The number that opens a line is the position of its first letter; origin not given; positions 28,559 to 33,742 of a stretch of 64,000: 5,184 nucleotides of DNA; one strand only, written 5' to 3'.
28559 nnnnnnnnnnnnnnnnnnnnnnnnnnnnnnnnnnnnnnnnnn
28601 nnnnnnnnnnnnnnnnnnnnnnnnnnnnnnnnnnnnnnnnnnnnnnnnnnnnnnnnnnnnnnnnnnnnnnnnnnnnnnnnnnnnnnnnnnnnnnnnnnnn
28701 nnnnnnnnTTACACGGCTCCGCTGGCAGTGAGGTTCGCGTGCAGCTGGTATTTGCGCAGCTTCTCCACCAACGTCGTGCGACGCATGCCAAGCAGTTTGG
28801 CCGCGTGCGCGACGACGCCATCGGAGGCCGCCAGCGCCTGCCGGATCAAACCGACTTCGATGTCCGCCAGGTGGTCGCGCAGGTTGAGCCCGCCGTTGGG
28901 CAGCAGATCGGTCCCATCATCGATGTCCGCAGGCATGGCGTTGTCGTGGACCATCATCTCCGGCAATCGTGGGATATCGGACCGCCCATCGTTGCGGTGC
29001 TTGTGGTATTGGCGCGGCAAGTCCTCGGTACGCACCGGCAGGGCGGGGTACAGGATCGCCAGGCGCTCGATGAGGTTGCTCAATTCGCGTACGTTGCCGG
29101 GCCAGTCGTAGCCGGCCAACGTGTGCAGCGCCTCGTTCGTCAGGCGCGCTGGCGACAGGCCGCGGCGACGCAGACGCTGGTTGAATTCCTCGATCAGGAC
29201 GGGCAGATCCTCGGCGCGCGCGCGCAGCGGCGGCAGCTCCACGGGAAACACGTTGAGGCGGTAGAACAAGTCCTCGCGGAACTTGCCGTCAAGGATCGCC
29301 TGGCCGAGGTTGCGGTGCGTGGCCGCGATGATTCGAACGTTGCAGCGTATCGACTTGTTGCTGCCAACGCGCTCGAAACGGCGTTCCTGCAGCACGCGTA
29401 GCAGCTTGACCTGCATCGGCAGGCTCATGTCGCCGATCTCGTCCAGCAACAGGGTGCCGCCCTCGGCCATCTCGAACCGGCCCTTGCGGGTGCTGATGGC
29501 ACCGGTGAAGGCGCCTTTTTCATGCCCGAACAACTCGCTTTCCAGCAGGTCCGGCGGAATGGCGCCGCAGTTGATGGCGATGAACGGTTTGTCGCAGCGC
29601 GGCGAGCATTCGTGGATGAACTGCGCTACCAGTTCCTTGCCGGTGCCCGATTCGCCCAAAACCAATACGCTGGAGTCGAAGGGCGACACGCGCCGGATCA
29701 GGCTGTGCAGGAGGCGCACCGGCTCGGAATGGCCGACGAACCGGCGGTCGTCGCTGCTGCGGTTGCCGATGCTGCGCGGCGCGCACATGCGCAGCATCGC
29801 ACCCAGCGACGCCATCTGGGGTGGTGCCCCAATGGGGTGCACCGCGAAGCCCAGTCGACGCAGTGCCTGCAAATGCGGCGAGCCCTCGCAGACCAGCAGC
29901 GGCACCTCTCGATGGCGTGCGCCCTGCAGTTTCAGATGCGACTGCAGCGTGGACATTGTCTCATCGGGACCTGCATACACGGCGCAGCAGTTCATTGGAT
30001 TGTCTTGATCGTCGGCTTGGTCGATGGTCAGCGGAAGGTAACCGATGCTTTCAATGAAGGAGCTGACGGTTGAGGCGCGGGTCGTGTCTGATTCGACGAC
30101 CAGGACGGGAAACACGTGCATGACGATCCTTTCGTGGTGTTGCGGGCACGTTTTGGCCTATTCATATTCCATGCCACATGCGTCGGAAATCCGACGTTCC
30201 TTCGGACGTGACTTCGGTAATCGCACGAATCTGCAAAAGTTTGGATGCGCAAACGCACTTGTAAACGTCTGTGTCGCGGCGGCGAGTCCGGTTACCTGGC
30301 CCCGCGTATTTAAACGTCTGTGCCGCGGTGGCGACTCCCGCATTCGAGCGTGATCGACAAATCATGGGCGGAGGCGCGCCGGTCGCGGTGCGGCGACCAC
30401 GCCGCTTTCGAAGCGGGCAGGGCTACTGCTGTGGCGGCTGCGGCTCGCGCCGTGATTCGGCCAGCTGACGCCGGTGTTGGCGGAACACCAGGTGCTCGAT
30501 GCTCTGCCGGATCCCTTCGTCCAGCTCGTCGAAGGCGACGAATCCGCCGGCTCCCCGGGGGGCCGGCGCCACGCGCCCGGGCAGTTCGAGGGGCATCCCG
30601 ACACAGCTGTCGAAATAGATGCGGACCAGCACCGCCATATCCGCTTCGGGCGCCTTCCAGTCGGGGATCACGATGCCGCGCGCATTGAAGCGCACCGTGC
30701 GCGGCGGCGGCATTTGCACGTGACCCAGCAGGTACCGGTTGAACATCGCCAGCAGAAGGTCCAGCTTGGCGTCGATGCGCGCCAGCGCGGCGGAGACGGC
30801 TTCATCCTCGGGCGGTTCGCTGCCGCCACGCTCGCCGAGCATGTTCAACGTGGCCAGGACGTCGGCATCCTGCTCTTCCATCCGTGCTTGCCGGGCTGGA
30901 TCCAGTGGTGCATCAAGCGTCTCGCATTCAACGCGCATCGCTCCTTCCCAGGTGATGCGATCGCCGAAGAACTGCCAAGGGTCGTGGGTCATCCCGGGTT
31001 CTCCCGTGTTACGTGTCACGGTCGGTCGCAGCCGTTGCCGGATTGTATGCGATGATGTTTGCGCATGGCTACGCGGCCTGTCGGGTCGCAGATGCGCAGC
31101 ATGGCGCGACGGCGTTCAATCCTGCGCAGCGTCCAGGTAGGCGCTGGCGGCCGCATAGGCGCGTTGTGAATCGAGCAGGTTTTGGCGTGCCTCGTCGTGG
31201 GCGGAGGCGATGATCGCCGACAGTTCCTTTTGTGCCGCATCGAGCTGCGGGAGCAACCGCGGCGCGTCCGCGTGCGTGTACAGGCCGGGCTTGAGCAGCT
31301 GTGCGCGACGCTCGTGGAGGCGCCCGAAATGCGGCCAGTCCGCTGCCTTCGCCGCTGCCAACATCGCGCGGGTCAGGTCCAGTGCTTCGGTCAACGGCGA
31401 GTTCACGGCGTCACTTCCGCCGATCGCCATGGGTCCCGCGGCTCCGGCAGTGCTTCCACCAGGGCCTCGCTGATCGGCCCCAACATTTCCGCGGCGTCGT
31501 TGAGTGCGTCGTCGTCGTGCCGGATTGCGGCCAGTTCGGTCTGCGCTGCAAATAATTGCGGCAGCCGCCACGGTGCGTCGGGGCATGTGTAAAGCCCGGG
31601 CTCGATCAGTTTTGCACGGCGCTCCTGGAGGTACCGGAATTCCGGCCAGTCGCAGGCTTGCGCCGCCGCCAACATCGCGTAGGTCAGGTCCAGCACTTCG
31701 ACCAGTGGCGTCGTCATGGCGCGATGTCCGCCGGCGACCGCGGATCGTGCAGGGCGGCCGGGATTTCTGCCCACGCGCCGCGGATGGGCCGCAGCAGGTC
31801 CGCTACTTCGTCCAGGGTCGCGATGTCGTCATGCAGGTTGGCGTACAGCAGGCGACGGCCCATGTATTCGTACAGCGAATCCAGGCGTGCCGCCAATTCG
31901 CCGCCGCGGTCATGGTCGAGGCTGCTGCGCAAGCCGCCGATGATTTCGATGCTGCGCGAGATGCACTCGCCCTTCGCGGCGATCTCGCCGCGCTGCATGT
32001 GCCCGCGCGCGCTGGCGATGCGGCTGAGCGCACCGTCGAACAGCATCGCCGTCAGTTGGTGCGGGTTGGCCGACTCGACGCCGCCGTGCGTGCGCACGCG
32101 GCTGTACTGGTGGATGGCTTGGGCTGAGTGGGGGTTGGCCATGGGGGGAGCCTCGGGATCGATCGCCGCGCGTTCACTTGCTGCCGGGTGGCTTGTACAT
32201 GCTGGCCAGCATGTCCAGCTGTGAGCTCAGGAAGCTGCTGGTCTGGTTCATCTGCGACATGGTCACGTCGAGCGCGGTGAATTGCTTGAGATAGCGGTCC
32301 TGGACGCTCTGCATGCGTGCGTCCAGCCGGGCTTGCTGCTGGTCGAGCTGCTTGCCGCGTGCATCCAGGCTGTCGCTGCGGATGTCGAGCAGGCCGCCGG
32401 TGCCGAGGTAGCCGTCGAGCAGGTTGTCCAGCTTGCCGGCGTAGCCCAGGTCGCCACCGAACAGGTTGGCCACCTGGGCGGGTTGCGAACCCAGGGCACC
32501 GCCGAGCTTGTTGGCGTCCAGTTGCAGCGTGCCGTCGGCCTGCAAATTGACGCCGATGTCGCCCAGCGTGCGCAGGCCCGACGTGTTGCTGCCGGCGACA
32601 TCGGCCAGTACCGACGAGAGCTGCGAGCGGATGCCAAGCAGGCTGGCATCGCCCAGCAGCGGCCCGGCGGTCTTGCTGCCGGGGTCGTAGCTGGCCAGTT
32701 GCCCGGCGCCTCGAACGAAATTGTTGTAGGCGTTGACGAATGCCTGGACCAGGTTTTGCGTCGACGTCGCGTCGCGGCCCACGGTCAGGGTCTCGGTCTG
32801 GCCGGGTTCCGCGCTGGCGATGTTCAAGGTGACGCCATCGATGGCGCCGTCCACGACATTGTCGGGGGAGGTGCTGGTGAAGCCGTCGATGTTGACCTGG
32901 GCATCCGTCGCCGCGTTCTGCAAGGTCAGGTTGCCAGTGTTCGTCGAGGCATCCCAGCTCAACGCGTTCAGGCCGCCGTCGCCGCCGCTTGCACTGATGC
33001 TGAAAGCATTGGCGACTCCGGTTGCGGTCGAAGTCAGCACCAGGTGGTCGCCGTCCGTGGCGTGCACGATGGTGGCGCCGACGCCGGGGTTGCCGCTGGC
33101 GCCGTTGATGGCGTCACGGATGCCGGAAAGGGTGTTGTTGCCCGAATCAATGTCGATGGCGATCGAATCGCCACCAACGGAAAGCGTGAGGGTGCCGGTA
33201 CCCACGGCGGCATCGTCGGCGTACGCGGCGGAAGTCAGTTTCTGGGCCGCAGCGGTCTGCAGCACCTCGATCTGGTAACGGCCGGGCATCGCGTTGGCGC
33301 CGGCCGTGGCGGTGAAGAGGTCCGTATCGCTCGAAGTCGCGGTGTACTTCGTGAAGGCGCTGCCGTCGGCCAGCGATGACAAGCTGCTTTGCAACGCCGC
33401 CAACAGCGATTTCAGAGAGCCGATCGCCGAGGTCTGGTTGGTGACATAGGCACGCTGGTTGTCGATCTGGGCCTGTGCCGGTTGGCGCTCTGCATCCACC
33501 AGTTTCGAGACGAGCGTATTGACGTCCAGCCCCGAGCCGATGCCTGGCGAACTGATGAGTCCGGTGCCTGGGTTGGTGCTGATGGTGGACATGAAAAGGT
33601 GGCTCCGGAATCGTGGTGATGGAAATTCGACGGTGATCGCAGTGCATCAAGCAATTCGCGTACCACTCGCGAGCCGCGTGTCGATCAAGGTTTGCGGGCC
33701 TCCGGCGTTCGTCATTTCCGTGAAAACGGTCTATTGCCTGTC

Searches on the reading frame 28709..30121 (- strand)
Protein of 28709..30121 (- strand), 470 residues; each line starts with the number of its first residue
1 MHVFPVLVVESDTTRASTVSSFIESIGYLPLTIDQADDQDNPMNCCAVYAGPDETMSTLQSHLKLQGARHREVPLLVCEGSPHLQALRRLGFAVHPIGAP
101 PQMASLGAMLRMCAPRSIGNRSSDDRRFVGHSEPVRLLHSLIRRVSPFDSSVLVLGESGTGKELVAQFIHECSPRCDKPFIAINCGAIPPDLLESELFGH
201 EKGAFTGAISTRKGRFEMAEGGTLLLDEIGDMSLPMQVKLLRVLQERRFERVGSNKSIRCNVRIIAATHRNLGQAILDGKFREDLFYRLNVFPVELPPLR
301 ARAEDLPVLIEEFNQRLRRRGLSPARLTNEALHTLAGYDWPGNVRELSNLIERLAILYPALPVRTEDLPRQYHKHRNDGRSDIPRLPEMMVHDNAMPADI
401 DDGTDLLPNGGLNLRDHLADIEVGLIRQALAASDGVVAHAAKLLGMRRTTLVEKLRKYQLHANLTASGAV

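Call 3: search_protein_families(library=pfam, proteins=[window:28709-30121:-])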
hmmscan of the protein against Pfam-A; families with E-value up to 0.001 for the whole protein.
window:28709-30121:- (470 aa): 6 families
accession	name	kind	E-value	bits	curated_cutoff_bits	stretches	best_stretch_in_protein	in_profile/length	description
PF00158.32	Sigma54_activat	-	4.9e-71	238.3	20.2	1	129-294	2-167/168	Sigma-54 interaction domain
PF25601.1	AAA_lid_14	-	5.6e-21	74.6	27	1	300-379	1-81/87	AAA+ ATPase lid domain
PF14532.12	Sigma54_activ_2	-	4e-20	72.9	25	1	129-299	1-138/138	Sigma-54 interaction domain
PF02954.25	HTH_8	-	1.3e-13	50.9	22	1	418-458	2-42/42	Bacterial regulatory protein, Fis family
PF07728.20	AAA_5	-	4.8e-07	30.3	22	1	152-271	2-124/139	AAA domain (dynein-related subfamily)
PF06490.17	FleQ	-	7e-06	26.8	22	1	6-113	2-106/108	Flagellar regulatory protein FleQ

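Call 63: search_solved_structures(query=window:28709-30121:-, max_evalue=1e-40, show_alignments=1)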
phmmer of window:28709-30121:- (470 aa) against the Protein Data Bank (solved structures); distinct sequences matched with E-value up to 1e-40: 35.
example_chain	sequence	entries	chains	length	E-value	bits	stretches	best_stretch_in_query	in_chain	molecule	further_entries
8p53_C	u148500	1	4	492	3.7e-111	375.6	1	125-460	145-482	Transcriptional regulator FleQ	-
5exx_A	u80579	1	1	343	5.6e-110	371.7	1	126-457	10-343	Transcriptional regulator FleQ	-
26jl_A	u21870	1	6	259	8.3e-95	321.7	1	127-373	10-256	Flagellar regulatory protein A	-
6j7e_A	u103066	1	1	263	1.4e-93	317.6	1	126-376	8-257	Nitrogen assimilation regulatory protein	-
7ejw_C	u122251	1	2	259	2.2e-93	317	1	126-373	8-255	Transcriptional regulator FleQ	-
5exp_A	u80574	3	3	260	3e-93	316.5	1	126-373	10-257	Transcriptional regulator FleQ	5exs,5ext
8pb9_D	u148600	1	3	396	8.1e-93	315.1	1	125-373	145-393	Transcriptional regulator FleQ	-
6jdi_A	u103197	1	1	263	1.3e-92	314.4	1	126-376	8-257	Nitrogen assimilation regulatory protein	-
6jdl_A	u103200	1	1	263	3.5e-92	313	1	126-376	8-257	Nitrogen assimilation regulatory protein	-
9qq6_C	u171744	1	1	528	3.7e-83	283.3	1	121-358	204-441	Nif-specific regulatory protein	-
1ojl_A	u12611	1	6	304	2.5e-79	270.7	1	128-369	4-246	TRANSCRIPTIONAL REGULATORY PROTEIN ZRAR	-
6iy8_A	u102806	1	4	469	1.4e-71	245.1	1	129-357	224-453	Positive regulator CapR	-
4qhs_A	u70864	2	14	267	4.7e-70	240.1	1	131-360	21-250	Flagellar regulatory protein C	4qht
4ly6_A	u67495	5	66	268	9.1e-70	239.1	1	125-356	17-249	Transcriptional regulator (NtrC family)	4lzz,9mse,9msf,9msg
1ny6_A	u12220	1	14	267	9.2e-70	239.1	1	125-356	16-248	transcriptional regulator (NtrC family)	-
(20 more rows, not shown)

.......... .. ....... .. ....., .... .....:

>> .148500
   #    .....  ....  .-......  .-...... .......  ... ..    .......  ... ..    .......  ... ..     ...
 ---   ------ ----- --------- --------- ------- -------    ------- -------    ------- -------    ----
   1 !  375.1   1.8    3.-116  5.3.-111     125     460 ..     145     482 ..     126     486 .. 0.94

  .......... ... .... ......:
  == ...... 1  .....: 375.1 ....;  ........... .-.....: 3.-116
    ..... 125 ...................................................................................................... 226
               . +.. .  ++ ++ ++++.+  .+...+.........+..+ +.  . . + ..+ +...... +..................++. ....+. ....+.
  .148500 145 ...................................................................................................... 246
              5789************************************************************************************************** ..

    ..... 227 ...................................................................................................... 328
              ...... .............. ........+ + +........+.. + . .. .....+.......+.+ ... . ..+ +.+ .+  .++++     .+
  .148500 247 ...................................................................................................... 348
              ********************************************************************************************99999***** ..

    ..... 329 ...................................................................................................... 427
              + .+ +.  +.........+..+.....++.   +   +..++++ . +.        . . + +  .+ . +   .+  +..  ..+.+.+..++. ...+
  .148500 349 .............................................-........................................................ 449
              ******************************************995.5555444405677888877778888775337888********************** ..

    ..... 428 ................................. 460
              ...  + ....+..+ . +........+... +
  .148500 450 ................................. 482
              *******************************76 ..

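Call 74: search_protein_families(library=ncbifam, proteins=[window:28709-30121:-], max_evalue=0.00001)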
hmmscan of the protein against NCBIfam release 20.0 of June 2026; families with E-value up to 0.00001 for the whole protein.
window:28709-30121:- (470 aa): 25 families
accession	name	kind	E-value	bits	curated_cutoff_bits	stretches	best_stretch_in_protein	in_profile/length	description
TIGR01817.1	nifA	equivalog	1.3e-109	367.4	528.85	1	118-461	188-530/534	nif-specific transcriptional activator NifA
TIGR01818.1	ntrC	equivalog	4.5e-103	345.5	558.6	1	122-457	130-462/463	nitrogen regulation protein NR(I)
NF041552.1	TF_PrdR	equivalog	1.3e-99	334.1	795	1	126-459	267-577/577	sigma-54 dependent transcriptional regulator PrdR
NF003451.0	PRK05022.1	equivalog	5.2e-98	329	476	1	121-460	185-510/512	nitric oxide reductase transcriptional regulator NorR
TIGR02915.1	PEP_resp_reg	equivalog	8.1e-94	315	502.6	1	122-371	135-385/445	PEP-CTERM-box response regulator transcription factor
NF038308.1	RNA_repair_RtcR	equivalog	1.8e-93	314.2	650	1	128-465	182-523/530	RNA repair transcriptional activator RtcR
NF008469.0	PRK11361.1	equivalog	3.6e-92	309.5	714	1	144-461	161-457/461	acetoacetate metabolism transcriptional regulator AtoC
NF050807.1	TransRegFlbDCaul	equivalog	6.1e-90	302.2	750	1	122-460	114-440/454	sigma-54-dependent transcriptional regulator FlbD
NF008176.1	PRK10923.1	equivalog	1.6e-86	290.8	620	1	128-458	140-466/469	nitrogen regulation protein NR(I)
NF011695.0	PRK15115.1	equivalog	9e-86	288.4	763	1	136-372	145-381/445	two-component system response regulator GlrR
NF011958.0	PRK15429.1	equivalog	9.5e-86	288.9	830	1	118-357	371-611/692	formate hydrogenlyase transcriptional activator FlhA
TIGR02329.1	propionate_PrpR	equivalog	2.8e-85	287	499.2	1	127-456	213-525/526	propionate catabolism operon regulatory protein PrpR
NF007689.0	PRK10365.1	equivalog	4.7e-83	279.4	760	1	127-359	140-373/441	sigma-54-dependent response regulator transcription factor ZraR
NF049963.1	RespRegFlgRCampy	domain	1.6e-82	277.7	750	1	121-371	129-380/429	fla regulon two-component system response regulator FlgR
NF041946.1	LuxO_transreg_Vib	equivalog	1e-81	275.1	800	1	123-459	130-461/463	quorum-sensing sigma-54 dependent transcriptional regulator LuxO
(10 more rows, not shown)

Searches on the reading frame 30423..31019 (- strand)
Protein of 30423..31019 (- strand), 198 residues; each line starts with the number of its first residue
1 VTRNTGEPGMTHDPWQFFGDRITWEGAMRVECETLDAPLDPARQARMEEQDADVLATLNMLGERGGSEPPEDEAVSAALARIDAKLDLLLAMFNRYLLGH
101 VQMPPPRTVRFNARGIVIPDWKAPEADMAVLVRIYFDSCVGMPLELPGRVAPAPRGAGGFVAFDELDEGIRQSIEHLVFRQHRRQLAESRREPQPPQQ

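Call 43: search_protein_families(library=pfam, proteins=[window:30423-31019:-])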
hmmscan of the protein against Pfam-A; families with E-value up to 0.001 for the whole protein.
window:30423-31019:- (198 aa): 1 family
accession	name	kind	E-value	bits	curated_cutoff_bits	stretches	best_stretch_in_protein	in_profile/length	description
PF16823.10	tPilZ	-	5.3e-18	65.9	25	1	67-191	12-136/136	Atypical PilZ domain, cyclic di-GMP receptor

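Call 74: search_protein_families(library=ncbifam, proteins=[window:30423-31019:-], max_evalue=0.00001)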
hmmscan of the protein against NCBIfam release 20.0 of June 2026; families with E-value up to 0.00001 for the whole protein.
window:30423-31019:- (198 aa): 0 families

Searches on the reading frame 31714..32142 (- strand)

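Call 43: search_protein_families(library=pfam, proteins=[window:31714-32142:-])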
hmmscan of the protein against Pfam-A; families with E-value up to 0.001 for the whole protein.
window:31714-32142:- (142 aa): 1 family
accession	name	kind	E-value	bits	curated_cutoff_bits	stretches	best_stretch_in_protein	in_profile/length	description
PF02561.19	FliS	-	3.4e-38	130.9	26.7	1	13-127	4-114/115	Flagellar protein FliS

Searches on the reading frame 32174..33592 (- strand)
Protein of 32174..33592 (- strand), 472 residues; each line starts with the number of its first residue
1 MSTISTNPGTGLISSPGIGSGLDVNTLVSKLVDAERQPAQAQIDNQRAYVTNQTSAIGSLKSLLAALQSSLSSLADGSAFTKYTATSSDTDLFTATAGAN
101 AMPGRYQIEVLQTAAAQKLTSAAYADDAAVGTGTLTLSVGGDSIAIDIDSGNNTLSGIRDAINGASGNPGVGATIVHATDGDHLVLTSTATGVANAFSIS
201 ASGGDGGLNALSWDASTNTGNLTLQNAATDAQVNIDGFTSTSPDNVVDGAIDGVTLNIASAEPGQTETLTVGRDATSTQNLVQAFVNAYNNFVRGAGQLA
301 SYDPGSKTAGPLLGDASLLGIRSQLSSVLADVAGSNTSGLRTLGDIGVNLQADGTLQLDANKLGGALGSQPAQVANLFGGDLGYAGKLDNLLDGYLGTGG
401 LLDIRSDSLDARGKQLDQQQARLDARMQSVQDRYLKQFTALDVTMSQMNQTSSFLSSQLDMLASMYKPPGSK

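Call 3: search_protein_families(library=pfam, proteins=[window:32174-33592:-])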
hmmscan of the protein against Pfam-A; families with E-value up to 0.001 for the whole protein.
window:32174-33592:- (472 aa): 3 families
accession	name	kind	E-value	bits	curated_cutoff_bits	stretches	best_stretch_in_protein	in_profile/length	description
PF07195.17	FliD_C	-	1e-52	179.4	25.4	1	228-450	1-236/236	Flagellar hook-associated protein 2 C-terminus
PF02465.23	FliD_N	-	5.1e-26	91.6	24.8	1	20-117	1-97/97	Flagellar hook-associated protein 2 N-terminus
PF07196.18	Flagellin_IN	-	4e-07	30.6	22.7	1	134-189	1-54/55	Flagellin hook IN motif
